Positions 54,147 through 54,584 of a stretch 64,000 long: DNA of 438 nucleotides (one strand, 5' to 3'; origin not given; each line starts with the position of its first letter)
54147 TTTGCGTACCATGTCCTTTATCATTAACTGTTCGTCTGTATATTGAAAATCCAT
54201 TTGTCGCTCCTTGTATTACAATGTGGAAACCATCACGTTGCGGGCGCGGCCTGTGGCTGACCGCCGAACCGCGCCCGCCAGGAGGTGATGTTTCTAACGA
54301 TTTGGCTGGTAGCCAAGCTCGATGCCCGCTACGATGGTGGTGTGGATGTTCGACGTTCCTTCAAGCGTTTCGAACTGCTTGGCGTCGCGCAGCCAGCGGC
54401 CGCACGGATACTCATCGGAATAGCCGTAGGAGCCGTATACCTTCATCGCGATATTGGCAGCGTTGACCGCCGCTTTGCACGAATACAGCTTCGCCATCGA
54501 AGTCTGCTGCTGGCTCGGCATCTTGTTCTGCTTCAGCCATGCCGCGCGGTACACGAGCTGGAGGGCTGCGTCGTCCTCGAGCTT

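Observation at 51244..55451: GCDH-like dehydrogenase plus Bcd sharing one EtfBA next to a separate glutaconyl-CoA decarboxylase: implies a non-decarboxylating glutaryl-CoA dehydrogenase and a possible internal redox loop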

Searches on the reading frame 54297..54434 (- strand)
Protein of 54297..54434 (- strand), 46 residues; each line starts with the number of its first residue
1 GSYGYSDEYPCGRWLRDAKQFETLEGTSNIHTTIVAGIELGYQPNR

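Call 70: search_solved_structures(query=window:54297-54434:-, show_alignments=5, max_evalue=0.01)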
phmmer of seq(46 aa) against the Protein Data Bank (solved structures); distinct sequences matched with E-value up to 0.01: 27.
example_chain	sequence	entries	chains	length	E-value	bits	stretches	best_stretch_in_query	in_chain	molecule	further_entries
3mpi_A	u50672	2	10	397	5.5e-06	29.5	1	1-43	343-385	Glutaryl-CoA dehydrogenase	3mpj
1buc_A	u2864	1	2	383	1.9e-05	27.8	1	1-37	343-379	BUTYRYL-COA DEHYDROGENASE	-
7xp7_A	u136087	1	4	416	1.9e-05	27.8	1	1-44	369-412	Cyclohexanecarboxyl-CoA dehydrogenase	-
9w60_A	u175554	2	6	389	3.1e-05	27.1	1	1-38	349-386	Butyryl CoA dehydrogenase apo protein | Butyryl CoA Dehydrogenase with FAD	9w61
5ol2_C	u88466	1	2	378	4.5e-05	26.6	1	1-37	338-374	Acyl-CoA dehydrogenase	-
7szv_A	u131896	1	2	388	7.7e-05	25.9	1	1-36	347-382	Acyl-CoA dehydrogenase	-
4kto_A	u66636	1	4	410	7.8e-05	25.9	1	1-35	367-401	isovaleryl-CoA dehydrogenase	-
5lnx_A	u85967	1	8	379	0.00013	25.2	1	1-40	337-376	Acyl-CoA dehydrogenase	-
4o5m_A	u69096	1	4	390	0.00023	24.4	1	1-39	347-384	Isovaleryl-CoA dehydrogenase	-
2z1q_A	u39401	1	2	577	0.00061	23.1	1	1-39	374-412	Acyl-CoA dehydrogenase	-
8i4p_A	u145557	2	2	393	0.00061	23.1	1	1-36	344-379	Acyl-CoA dehydrogenase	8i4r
7w0j_A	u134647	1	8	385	0.00063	23.1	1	1-36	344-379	Acyl-CoA dehydrogenase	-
1ivh_A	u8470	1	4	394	0.00068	23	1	1-35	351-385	ISOVALERYL-COA DEHYDROGENASE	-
8sgr_A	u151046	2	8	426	0.00077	22.8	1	1-35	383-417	Isovaleryl-CoA dehydrogenase, mitochondrial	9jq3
9jq4_A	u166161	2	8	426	0.00078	22.8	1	1-35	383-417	Isovaleryl-CoA dehydrogenase, mitochondrial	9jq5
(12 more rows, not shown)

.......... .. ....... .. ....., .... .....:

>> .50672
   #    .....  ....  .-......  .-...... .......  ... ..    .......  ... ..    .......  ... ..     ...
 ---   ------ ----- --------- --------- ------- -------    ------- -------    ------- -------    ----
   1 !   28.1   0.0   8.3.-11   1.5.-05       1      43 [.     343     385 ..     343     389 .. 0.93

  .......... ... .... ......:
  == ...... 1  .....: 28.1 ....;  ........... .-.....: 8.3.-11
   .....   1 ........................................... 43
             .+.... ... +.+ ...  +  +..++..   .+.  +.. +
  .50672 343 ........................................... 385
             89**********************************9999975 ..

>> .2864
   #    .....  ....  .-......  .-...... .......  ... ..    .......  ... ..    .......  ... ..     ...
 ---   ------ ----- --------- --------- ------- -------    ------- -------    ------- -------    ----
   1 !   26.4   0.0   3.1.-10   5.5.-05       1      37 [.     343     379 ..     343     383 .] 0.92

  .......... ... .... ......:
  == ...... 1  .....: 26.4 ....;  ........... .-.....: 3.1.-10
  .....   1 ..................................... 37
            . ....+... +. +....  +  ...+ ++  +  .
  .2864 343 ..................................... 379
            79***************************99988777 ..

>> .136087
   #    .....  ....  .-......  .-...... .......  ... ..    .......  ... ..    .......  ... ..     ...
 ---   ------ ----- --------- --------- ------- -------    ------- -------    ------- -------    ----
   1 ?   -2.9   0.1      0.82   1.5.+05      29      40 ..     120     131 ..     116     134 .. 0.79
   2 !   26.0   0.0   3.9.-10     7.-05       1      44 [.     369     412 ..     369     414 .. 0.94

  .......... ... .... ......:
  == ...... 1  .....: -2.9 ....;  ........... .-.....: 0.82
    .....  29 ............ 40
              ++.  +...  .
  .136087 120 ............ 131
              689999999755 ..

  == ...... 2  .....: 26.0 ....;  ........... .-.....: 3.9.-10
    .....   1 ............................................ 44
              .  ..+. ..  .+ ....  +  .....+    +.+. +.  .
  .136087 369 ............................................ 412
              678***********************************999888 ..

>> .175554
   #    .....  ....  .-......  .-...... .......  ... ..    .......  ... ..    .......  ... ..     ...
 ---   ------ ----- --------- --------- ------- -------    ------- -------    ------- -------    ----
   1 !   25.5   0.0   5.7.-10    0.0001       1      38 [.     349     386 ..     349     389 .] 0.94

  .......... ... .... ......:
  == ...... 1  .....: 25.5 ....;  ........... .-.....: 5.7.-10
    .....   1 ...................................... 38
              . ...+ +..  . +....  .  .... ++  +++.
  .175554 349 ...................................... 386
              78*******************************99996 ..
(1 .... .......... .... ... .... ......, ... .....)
